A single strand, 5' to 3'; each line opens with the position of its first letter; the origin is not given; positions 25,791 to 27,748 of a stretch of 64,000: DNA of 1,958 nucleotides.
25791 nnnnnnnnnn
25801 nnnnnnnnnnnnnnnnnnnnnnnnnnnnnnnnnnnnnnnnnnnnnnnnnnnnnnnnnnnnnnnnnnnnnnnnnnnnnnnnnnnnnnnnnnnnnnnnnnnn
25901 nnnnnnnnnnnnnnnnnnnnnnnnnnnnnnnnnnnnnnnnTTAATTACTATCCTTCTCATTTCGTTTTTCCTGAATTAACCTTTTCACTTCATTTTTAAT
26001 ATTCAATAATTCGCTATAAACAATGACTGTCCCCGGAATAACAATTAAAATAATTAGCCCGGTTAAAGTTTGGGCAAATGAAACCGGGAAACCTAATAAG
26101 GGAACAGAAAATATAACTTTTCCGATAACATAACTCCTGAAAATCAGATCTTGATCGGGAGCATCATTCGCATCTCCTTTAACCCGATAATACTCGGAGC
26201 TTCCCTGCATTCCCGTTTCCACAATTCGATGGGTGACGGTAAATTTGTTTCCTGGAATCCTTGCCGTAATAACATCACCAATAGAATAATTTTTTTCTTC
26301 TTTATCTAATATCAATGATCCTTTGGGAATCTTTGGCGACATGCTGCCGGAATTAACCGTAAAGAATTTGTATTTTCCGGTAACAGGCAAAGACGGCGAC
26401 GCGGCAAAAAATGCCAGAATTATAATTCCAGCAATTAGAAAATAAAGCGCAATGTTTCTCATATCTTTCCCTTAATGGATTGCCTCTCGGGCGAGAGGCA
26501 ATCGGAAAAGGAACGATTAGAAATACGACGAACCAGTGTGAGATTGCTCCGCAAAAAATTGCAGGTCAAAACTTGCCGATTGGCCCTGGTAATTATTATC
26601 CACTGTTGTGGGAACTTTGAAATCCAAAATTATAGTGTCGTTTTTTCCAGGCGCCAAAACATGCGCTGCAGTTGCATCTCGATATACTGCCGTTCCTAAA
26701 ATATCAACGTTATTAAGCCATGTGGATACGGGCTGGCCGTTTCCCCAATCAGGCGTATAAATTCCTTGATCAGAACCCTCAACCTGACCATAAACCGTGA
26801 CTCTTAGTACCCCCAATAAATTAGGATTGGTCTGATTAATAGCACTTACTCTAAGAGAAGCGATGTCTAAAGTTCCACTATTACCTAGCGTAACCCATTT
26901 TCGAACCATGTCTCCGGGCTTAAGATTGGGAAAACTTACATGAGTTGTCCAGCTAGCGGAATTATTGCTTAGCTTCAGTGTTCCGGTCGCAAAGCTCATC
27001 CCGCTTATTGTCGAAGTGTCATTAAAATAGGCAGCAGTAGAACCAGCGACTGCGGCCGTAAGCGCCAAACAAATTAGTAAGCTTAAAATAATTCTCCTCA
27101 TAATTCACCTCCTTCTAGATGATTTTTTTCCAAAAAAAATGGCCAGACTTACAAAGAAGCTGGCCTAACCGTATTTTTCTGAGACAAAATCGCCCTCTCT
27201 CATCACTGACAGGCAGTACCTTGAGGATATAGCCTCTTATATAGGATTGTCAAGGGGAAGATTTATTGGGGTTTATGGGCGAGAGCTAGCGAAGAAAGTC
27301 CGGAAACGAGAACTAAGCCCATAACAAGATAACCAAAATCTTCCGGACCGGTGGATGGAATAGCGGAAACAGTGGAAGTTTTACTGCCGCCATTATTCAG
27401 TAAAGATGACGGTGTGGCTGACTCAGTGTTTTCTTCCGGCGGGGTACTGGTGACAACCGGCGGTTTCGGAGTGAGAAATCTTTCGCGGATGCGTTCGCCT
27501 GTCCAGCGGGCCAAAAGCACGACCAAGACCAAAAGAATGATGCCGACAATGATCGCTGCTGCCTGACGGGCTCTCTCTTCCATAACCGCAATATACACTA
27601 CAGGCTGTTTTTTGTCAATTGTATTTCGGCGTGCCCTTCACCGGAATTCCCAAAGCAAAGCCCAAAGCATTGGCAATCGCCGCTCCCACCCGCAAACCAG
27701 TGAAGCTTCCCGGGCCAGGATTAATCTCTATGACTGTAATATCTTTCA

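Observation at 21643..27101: SipW-TasA-like secretion/fibre operon with a giant LTD-domain protein and a CAP-domain protein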

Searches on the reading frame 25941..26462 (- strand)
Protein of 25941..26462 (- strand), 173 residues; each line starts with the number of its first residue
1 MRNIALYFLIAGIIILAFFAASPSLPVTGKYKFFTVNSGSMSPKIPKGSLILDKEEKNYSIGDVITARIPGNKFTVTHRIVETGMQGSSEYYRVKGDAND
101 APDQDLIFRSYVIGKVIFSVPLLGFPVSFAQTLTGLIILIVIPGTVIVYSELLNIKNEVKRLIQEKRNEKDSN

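Call 3: search_protein_families(library=pfam, proteins=[window:25941-26462:-], max_evalue=0.1)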
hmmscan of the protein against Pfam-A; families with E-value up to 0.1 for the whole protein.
window:25941-26462:- (173 aa): 2 families
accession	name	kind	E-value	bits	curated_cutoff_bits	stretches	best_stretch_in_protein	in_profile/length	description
PF00717.28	Peptidase_S24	-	2.1e-05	24.7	23.3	1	29-76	33-79/116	Peptidase S24-like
PF10502.14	Peptidase_S26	-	0.0069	16.8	22.9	1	21-77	15-74/168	Signal peptidase, peptidase S26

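Call 4: search_protein_families(library=ncbifam, proteins=[window:25941-26462:-], max_evalue=0.1)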
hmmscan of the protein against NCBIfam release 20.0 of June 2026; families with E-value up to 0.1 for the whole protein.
window:25941-26462:- (173 aa): 3 families
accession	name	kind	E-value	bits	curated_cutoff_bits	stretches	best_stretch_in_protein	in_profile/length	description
NF046067.1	SigPepSipWBacil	equivalog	2e-29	102.5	190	1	4-171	11-181/189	signal peptidase I SipW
TIGR02228.1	sigpep_I_arch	equivalog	2.2e-25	89.3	51.85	1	8-150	8-153/158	signal peptidase I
TIGR02227.1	sigpep_I_bact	equivalog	0.003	17.5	47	1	28-81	17-75/162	signal peptidase I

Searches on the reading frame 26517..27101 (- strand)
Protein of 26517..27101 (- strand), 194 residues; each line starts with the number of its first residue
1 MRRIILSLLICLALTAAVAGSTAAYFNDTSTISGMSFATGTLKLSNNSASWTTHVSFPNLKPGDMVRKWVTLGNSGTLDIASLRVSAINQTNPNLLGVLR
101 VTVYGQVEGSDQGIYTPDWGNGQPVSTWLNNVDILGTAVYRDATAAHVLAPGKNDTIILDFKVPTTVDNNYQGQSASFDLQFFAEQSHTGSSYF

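Call 3: search_protein_families(library=pfam, proteins=[window:26517-27101:-], max_evalue=0.1)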
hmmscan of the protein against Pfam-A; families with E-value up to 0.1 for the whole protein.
window:26517-27101:- (194 aa): 1 family
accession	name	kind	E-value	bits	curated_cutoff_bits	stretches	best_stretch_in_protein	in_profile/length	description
PF12389.13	Peptidase_M73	-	5.5e-16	59.4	22.5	1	16-188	18-193/196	Camelysin metallo-endopeptidase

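Call 4: search_protein_families(library=ncbifam, proteins=[window:26517-27101:-], max_evalue=0.1)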
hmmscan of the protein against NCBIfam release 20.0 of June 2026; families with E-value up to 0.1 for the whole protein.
window:26517-27101:- (194 aa): 5 families
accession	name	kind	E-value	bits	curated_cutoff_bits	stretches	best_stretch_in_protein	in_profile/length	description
NF046066.1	BioflmMtrxTasA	equivalog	3.8e-10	39.6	450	1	15-83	18-83/264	biofilm matrix protein TasA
TIGR04088.1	cognate_SipW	domain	3.3e-05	23.9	19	1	13-42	6-34/34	SipW-dependent-type signal peptide-containing protein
TIGR04090.1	exp_by_SipW_IV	subfamily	0.00031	20.5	60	1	8-82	6-74/241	BsaA family SipW-dependent biofilm matrix protein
TIGR04089.1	exp_by_SipW_III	subfamily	0.021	14.9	60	1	21-53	23-56/179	alternate-type signal peptide domain-containing protein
NF012200.0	choice_anch_D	domain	0.057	13.9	45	1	46-94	15-62/108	choice-of-anchor D domain-containing protein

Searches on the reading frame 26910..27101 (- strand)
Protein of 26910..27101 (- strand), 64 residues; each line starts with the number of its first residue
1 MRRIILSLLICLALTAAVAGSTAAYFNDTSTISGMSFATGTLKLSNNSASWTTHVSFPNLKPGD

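Call 80: search_protein_families(library=ncbifam, proteins=[window:26910-27101:-], max_evalue=10)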
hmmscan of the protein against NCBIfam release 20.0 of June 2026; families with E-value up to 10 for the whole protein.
seq(64 aa): 4 families
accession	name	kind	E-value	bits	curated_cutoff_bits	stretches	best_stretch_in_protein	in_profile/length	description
TIGR04088.1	cognate_SipW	domain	4.8e-06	26.6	19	1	13-42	6-34/34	SipW-dependent-type signal peptide-containing protein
NF046066.1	BioflmMtrxTasA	equivalog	1.4e-05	24.6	450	1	14-64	16-64/264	biofilm matrix protein TasA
TIGR04089.1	exp_by_SipW_III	subfamily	0.0036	17.4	60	1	21-53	23-56/179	alternate-type signal peptide domain-containing protein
TIGR04087.1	YqxM_for_SipW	equivalog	0.075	12.7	80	1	5-41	22-57/186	amyloid fiber anchoring/assembly protein TapA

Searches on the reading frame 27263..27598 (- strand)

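Call 3: search_protein_families(library=pfam, proteins=[window:27263-27598:-], max_evalue=0.1)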
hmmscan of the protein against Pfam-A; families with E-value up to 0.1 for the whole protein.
window:27263-27598:- (111 aa): 3 families
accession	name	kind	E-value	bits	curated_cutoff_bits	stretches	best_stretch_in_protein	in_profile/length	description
PF20087.4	DUF6479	-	0.011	16.6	25.4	1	13-56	21-56/120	Family of unknown function (DUF6479)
PF07332.16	Phage_holin_3_6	-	0.018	15.5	28.4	1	10-44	67-101/116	Putative Actinobacterial Holin-X, holin superfamily III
PF13796.11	Sensor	-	0.019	15.4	28.2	1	14-53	27-66/162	Putative sensor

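Call 4: search_protein_families(library=ncbifam, proteins=[window:27263-27598:-], max_evalue=0.1)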
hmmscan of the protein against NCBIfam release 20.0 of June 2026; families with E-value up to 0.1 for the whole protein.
window:27263-27598:- (111 aa): 2 families
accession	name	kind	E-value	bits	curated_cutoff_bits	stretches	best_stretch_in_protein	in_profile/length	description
NF053819.1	EF0750_LPXTG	subfamily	0.033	14.7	47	1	50-106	44-100/105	EF2685/EF0750 family sortase-dependent surface protein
NF033486.1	harvest_ssl1498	equivalog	0.042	13.7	45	0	1-29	17-45/53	photosystem II assembly protein Psb34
